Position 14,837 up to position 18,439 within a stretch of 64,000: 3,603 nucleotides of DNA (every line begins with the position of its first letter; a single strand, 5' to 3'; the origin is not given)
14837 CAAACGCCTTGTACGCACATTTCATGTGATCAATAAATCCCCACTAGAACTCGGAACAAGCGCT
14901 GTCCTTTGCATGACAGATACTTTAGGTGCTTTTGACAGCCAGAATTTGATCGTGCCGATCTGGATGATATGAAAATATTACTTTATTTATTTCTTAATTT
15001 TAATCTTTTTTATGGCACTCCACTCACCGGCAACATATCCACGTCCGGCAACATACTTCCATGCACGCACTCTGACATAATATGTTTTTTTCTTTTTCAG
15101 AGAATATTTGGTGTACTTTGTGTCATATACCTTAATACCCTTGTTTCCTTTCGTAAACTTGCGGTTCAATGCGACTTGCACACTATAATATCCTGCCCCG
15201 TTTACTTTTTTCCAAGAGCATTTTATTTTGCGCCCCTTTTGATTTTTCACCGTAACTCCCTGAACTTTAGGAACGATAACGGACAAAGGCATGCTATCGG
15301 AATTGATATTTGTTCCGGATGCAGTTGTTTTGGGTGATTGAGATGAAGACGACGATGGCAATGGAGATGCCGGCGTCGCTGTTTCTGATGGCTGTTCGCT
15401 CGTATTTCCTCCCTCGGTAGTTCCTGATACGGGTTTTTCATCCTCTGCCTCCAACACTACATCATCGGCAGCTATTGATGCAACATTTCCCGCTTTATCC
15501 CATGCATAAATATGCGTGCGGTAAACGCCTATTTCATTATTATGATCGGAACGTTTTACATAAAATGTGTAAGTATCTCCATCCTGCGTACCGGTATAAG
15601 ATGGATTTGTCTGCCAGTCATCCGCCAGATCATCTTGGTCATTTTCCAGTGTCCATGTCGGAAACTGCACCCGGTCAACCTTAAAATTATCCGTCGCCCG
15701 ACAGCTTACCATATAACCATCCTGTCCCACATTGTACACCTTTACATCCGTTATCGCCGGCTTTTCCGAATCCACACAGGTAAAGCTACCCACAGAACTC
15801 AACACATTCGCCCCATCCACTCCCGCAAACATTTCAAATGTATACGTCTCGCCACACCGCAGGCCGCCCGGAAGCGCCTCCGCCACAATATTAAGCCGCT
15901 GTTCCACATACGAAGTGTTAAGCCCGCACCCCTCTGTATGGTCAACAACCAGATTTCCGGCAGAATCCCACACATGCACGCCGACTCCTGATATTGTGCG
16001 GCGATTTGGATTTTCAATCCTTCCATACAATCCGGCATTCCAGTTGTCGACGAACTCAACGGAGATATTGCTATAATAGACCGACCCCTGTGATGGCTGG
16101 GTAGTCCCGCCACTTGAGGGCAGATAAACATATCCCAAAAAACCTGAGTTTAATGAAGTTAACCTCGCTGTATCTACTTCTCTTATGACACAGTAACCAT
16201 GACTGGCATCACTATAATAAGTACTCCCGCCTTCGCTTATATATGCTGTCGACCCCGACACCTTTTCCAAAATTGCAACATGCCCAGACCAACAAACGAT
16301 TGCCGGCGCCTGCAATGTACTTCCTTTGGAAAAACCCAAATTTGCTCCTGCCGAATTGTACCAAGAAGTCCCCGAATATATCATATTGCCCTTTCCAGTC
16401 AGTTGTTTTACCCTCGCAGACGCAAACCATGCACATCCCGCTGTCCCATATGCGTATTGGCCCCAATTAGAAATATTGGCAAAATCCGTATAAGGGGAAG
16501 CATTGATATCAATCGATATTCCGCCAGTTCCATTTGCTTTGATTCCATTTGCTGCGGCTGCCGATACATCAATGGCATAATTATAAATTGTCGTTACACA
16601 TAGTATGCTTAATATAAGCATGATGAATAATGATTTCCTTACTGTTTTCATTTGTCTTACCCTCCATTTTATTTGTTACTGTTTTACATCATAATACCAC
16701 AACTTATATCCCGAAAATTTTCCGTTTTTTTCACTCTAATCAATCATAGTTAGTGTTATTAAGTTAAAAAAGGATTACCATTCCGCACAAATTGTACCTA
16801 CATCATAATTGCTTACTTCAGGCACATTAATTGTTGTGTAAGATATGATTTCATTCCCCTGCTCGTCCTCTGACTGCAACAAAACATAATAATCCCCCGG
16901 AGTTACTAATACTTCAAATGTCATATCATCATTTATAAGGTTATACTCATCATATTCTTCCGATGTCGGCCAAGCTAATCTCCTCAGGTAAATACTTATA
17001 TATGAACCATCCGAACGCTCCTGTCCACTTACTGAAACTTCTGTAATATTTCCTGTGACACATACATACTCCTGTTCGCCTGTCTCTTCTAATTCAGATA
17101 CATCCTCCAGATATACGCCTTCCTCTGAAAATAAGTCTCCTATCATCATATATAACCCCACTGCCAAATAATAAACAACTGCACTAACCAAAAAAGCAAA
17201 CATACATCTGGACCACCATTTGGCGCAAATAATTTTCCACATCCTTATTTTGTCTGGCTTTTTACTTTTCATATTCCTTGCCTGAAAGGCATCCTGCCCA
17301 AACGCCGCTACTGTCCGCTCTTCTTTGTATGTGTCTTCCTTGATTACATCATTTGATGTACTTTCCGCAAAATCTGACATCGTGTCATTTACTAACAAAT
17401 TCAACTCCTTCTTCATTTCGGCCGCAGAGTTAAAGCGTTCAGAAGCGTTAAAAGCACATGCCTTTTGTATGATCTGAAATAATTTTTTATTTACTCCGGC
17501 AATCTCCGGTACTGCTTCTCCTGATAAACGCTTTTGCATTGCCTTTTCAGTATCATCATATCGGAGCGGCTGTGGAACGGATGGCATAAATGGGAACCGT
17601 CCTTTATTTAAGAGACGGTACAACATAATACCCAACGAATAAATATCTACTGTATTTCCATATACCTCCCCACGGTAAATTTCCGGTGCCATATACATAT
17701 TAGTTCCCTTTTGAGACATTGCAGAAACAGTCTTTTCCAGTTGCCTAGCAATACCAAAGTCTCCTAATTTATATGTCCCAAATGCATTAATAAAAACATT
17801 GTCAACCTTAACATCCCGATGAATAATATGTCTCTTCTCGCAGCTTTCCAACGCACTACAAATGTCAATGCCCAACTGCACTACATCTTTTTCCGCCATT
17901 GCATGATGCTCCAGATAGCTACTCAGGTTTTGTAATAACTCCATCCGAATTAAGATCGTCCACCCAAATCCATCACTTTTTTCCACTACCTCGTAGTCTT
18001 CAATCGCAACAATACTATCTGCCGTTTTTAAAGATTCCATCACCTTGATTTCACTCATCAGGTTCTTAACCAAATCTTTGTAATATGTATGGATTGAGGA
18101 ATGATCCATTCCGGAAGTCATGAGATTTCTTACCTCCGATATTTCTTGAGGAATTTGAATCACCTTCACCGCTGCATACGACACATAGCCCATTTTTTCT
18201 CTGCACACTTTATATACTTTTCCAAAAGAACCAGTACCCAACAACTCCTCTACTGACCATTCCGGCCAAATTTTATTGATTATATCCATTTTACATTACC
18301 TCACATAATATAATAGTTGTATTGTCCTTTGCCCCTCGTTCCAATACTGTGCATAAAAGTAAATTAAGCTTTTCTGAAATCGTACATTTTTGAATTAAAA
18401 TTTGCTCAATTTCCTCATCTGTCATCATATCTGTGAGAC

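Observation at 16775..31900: T7SSb-type secretion locus without EssA/EssB/EsaA, with two membrane Hanks kinases, a PP2C phosphatase and a lipoprotein in the same array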

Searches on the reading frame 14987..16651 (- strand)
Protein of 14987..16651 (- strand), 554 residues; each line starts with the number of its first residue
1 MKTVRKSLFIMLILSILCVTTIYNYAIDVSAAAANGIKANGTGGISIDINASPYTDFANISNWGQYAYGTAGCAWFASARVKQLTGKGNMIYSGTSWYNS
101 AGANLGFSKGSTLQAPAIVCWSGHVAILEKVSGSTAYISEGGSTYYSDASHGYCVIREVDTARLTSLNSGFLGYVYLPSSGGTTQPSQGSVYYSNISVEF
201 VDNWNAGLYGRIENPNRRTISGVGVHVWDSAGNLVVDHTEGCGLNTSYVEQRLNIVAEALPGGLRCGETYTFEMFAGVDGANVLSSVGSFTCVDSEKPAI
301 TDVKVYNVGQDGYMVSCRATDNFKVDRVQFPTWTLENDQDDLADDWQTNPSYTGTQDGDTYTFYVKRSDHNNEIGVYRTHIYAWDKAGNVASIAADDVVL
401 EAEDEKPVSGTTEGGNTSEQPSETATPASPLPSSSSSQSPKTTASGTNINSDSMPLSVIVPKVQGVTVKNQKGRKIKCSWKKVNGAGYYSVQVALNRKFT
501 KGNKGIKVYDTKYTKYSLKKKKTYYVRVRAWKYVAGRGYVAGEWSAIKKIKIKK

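Call 5: search_protein_families(library=pfam, max_evalue=0.1, proteins=[window:14987-16651:-])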
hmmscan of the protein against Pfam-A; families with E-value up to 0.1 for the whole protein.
window:14987-16651:- (554 aa): 4 families
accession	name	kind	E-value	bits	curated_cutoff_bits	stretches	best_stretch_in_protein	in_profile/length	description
PF08481.16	GBS_Bsp-like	-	2.8e-09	37.3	31.6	1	313-391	12-85/92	GBS Bsp-like repeat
PF05257.22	CHAP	-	1e-08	36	26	1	65-141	5-80/81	CHAP domain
PF00041.27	fn3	-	0.0004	21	25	1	462-530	2-68/84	Fibronectin type III domain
PF24893.1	DUF7743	-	0.00092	19.3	27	0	293-405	2-102/120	Domain of unknown function (DUF7743)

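Call 39: search_protein_families(library=ncbifam, max_evalue=0.1, proteins=[window:14987-16651:-])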
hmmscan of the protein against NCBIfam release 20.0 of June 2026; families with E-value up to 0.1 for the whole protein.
window:14987-16651:- (554 aa): 0 families

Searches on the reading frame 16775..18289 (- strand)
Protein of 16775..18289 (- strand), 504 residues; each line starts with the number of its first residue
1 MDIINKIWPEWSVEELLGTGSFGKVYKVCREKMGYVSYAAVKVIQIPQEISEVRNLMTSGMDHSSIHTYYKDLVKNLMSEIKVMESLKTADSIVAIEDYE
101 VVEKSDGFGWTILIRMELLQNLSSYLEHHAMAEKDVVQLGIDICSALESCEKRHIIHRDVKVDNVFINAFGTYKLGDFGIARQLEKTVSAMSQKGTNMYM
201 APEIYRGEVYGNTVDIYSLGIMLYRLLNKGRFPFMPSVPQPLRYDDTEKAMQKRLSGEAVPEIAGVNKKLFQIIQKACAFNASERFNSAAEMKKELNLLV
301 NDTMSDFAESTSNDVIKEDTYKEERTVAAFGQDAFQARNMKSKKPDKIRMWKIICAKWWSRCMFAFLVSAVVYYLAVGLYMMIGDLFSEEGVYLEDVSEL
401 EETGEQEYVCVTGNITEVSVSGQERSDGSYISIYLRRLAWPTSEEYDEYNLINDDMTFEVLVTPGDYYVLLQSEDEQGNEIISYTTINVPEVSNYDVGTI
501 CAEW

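Call 5: search_protein_families(library=pfam, max_evalue=0.1, proteins=[window:16775-18289:-])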
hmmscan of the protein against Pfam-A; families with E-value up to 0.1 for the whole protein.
window:16775-18289:- (504 aa): 6 families
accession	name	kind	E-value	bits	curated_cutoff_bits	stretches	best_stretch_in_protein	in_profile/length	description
PF00069.31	Pkinase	-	4.7e-41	141.4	31.7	1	12-289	2-255/263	Protein kinase domain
PF07714.23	PK_Tyr_Ser-Thr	-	5.2e-29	101.8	23.1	1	14-287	4-250/258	Protein tyrosine and serine/threonine kinase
PF17667.7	Pkinase_fungal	-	0.0023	17.2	24.1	1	110-208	262-368/387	Fungal protein kinase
PF03109.22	ABC1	-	0.0033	17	22.9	1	124-187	159-220/244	ABC1 atypical kinase-like domain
PF18981.6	InlK_D3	-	0.011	16.3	25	1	451-481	35-66/75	Internalin K domain (D3/D4)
PF00852.26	Glyco_transf_10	-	0.066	13.3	23.9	0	247-303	74-129/182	Glycosyltransferase family 10 (fucosyltransferase) C-term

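Call 39: search_protein_families(library=ncbifam, max_evalue=0.1, proteins=[window:16775-18289:-])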
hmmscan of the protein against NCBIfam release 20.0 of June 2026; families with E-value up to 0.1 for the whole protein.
window:16775-18289:- (504 aa): 11 families
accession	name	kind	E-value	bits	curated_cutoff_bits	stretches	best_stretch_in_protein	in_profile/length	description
NF033483.0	PknB_PASTA_kin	equivalog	1.1e-37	130.4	450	1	80-402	57-375/563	Stk1 family PASTA domain-containing Ser/Thr kinase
NF047741.1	antiphage_MADS6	equivalog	1.4e-32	113.1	460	2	73-311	238-472/612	methylation-associated defense system protein kinase MAD6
NF052427.1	StpK7MSMEG_1200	equivalog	5.4e-17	61.5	900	1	125-308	97-277/601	serine/threonine protein kinase StpK7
NF009651.0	PRK13184.1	equivalog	1.5e-15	56.2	839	1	135-301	114-292/932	serine/threonine-protein kinase PknD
NF038150.1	lanthi_synth_IV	equivalog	1.1e-12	47.1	650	1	118-308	280-460/851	class IV lanthionine synthetase LanL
NF043056.1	T4SS_LegK1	equivalog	8.1e-11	41.2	550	1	14-224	76-281/516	Dot/Icm T4SS effector kinase LegK1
NF033442.0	BREX_PglW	equivalog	8.3e-11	40.3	990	2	188-305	382-492/1391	BREX system serine/threonine kinase PglW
NF053615.1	SerThrKinAfsKStmc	equivalog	1.5e-07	30.5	1300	1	131-300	109-268/809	protein serine/threonine kinase AfsK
TIGR03903.1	TOMM_kin_cyc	equivalog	2.5e-07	28.9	705.75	1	130-225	75-181/1267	TOMM system kinase/cyclase fusion protein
NF038151.1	lanthi_synth_III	equivalog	0.00017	20.1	575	1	142-227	344-423/833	class III lanthionine synthetase LanKC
NF041408.1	XopAU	subfamily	0.0074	15.9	450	1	77-229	264-417/498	XopAU family type III secretion system effector serine/threonine kinase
